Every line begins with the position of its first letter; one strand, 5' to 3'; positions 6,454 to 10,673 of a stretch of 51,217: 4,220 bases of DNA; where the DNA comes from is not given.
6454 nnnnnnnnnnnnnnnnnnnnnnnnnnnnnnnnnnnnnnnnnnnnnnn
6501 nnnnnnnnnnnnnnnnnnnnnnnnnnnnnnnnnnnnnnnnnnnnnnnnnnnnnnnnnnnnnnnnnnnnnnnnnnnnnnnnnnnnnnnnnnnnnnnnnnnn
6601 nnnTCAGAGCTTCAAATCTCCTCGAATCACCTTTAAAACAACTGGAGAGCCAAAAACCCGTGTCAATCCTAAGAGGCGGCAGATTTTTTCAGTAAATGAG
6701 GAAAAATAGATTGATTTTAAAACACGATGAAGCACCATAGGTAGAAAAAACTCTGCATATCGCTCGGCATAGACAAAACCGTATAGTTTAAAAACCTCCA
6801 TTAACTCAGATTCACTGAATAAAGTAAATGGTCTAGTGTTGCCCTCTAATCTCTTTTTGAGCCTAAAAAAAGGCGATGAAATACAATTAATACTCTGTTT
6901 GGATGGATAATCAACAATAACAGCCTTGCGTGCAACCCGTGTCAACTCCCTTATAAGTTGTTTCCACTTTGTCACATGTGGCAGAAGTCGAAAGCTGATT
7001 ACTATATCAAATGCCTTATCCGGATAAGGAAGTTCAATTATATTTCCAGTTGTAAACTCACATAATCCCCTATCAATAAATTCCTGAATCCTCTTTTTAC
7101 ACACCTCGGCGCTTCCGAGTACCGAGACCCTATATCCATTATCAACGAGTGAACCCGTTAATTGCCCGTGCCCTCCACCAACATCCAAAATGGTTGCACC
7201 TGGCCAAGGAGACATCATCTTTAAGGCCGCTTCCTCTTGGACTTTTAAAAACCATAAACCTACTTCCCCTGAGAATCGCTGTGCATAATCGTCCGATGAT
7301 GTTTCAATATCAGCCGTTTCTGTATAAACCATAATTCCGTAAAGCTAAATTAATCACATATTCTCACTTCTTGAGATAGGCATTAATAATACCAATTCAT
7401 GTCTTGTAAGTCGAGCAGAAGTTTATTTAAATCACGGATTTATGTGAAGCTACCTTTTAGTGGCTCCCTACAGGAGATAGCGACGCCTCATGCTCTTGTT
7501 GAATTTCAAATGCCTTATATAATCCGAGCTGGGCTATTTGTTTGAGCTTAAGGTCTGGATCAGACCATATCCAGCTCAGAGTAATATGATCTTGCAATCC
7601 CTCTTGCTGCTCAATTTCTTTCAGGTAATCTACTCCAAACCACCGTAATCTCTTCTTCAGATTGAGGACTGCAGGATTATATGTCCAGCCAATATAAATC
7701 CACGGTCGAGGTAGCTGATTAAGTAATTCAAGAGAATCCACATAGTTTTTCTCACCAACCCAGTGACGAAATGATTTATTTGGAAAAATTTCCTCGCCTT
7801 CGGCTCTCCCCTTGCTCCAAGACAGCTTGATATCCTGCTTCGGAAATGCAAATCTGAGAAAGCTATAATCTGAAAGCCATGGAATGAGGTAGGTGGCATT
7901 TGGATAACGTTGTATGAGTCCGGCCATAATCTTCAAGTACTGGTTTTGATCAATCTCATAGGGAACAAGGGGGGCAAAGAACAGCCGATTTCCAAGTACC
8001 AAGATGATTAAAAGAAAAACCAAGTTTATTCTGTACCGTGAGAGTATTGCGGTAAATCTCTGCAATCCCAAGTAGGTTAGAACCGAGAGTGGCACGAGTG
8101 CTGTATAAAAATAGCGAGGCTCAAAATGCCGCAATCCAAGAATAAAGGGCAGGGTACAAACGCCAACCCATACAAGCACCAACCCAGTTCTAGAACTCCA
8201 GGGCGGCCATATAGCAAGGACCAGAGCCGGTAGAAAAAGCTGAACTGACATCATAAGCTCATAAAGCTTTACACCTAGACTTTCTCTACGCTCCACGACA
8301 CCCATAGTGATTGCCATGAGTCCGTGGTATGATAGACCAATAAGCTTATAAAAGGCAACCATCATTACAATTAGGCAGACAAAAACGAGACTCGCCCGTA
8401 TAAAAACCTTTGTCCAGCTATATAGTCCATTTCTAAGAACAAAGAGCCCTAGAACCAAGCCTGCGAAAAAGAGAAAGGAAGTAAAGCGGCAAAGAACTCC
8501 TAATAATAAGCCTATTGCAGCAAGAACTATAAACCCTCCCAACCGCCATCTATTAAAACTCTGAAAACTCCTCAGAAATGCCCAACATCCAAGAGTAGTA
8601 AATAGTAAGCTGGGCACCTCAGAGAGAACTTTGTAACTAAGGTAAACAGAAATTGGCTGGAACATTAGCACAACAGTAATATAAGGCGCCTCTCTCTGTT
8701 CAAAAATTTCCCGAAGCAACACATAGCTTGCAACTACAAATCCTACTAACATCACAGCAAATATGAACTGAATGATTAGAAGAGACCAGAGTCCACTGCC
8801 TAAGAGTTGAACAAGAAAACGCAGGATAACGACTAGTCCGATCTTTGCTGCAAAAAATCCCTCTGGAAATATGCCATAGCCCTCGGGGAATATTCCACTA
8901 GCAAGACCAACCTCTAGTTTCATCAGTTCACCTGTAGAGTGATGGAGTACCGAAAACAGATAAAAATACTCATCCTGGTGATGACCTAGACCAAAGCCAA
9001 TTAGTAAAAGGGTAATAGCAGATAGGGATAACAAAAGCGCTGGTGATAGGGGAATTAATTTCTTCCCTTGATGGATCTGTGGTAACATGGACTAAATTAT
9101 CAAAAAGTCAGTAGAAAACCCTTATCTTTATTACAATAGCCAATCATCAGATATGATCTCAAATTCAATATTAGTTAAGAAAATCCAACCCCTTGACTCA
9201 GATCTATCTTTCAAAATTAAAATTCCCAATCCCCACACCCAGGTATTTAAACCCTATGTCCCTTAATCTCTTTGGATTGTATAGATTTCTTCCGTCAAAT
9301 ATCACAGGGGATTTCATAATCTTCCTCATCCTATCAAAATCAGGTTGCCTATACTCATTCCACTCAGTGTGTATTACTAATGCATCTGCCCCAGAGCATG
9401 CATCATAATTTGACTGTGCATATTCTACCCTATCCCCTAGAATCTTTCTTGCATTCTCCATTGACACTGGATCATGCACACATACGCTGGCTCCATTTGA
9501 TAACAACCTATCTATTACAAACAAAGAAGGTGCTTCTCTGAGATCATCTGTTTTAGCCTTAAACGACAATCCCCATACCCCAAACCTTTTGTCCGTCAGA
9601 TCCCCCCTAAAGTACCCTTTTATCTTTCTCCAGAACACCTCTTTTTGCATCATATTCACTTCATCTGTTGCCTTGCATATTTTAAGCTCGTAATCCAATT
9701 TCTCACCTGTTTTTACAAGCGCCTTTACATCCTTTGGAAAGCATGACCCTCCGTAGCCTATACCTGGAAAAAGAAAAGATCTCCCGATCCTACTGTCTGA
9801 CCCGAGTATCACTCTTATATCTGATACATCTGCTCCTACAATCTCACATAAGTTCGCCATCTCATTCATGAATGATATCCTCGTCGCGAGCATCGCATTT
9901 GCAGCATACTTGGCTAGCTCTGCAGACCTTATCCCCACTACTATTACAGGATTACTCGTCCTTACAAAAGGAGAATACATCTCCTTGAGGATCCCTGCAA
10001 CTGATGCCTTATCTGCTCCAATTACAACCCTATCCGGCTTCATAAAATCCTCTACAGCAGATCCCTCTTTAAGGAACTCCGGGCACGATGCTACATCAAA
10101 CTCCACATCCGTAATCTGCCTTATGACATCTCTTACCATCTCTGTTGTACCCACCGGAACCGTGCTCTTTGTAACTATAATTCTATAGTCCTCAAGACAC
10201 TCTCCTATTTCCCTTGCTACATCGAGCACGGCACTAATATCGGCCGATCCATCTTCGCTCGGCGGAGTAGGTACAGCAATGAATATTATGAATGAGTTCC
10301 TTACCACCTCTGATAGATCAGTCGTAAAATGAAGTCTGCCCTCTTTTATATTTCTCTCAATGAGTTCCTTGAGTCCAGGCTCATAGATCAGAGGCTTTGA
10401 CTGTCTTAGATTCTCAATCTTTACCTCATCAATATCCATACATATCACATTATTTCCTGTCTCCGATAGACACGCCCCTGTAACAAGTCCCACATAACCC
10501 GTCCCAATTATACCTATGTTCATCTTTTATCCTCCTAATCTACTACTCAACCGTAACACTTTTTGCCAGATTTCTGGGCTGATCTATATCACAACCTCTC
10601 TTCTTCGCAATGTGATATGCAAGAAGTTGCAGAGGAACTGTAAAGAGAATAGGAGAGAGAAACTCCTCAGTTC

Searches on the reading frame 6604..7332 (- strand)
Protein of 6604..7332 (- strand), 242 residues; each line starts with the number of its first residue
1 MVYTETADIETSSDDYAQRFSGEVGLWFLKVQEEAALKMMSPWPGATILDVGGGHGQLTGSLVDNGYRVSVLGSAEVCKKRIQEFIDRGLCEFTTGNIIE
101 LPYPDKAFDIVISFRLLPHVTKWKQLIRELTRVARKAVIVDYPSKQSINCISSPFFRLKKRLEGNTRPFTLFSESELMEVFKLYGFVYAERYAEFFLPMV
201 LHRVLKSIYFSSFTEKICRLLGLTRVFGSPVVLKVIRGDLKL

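Call 5: search_protein_families(library=pfam, proteins=[window:6604-7332:-], max_evalue=0.01)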
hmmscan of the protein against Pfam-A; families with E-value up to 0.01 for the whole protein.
window:6604-7332:- (242 aa): 8 families
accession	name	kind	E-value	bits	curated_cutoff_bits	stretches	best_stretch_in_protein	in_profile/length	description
PF08241.18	Methyltransf_11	-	4.8e-13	50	21.2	1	49-136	1-89/95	Methyltransferase domain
PF13649.12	Methyltransf_25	-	2.5e-10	41.3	27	1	48-135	1-94/97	Methyltransferase domain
PF13847.12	Methyltransf_31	-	2.5e-07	30.9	27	1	45-140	4-109/145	Methyltransferase domain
PF07021.18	MetW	-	3e-07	30.7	21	1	44-143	13-110/193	Methionine biosynthesis protein MetW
PF13489.12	Methyltransf_23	-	3.6e-07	30.5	27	1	44-187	22-160/164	Methyltransferase domain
PF01209.24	Ubie_methyltran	-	1.4e-05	25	20.1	1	36-137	39-146/233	ubiE/COQ5 methyltransferase family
PF08242.18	Methyltransf_12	-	4.5e-05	24.5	30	1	49-135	1-93/98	Methyltransferase domain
PF03141.22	Methyltransf_29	-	0.0012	17.9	23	1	47-136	120-211/506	Putative S-adenosyl-L-methionine-dependent methyltransferase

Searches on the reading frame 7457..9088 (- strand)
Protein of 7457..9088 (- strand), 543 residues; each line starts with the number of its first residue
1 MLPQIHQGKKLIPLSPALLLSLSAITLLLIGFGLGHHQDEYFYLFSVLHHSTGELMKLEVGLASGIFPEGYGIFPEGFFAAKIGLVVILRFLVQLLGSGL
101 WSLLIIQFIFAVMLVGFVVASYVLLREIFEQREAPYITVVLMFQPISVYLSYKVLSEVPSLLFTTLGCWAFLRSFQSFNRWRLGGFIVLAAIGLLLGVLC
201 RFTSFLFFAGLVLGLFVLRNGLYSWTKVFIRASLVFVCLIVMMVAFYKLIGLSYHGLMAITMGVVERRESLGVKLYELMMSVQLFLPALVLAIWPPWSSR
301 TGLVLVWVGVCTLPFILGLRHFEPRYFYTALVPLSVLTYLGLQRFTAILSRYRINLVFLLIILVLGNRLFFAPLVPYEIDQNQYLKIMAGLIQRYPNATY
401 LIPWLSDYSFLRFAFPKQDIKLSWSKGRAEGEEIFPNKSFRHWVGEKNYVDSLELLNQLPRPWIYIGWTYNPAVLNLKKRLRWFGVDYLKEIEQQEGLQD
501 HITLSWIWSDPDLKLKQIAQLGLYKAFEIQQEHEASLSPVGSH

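Call 5: search_protein_families(library=pfam, proteins=[window:7457-9088:-], max_evalue=0.01)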
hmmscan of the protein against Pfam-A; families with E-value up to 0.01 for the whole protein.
window:7457-9088:- (543 aa): 1 family
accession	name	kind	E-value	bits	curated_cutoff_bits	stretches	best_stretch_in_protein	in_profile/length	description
PF13231.12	PMT_2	-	2.3e-07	31.6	26.1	1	88-243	9-155/160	Dolichyl-phosphate-mannose-protein mannosyltransferase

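Call 63: search_protein_families(library=ncbifam, proteins=[window:7457-9088:-], max_evalue=0.001)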
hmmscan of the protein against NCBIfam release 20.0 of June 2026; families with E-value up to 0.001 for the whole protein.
window:7457-9088:- (543 aa): 0 families

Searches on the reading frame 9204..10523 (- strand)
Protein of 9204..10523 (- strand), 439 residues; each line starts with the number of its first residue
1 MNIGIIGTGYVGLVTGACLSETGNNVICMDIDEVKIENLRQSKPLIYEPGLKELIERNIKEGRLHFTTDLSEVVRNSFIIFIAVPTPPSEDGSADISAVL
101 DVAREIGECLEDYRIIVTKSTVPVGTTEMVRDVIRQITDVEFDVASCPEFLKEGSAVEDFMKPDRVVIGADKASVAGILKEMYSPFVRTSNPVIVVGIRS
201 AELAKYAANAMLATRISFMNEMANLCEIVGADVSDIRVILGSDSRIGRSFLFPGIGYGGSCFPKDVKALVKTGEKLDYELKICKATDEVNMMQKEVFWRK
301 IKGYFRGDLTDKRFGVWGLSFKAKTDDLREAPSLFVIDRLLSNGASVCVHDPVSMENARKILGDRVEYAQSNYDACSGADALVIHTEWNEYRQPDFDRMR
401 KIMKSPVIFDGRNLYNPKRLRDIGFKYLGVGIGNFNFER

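Call 5: search_protein_families(library=pfam, proteins=[window:9204-10523:-], max_evalue=0.01)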
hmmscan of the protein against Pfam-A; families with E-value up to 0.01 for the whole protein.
window:9204-10523:- (439 aa): 8 families
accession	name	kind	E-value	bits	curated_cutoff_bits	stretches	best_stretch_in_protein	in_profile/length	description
PF03721.20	UDPG_MGDP_dh_N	-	1.8e-64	217.2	27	1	1-181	1-186/187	UDP-glucose/GDP-mannose dehydrogenase family, NAD binding domain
PF00984.24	UDPG_MGDP_dh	-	1.8e-36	124.6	25.4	1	199-290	1-92/94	UDP-glucose/GDP-mannose dehydrogenase family, central domain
PF03720.21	UDPG_MGDP_dh_C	-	3.1e-34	117.9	30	1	315-417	1-103/103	UDP-glucose/GDP-mannose dehydrogenase family, UDP binding domain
PF03807.23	F420_oxidored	-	7.6e-05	23.7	21.6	0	3-86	2-69/94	NADP oxidoreductase coenzyme F420-dependent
PF02558.23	ApbA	-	0.00011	22.3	22.2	1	3-97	1-87/150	Ketopantoate reductase PanE/ApbA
PF03446.21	NAD_binding_2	-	0.00017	22.1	21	0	2-131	1-104/161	NAD binding domain of 6-phosphogluconate dehydrogenase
PF01210.29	NAD_Gly3P_dh_N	-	0.00024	21.5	23.1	1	3-139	2-123/158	NAD-dependent glycerol-3-phosphate dehydrogenase N-terminus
PF02826.25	2-Hacid_dh_C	-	0.0044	16.9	25.1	0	2-38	38-74/178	D-isomer specific 2-hydroxyacid dehydrogenase, NAD binding domain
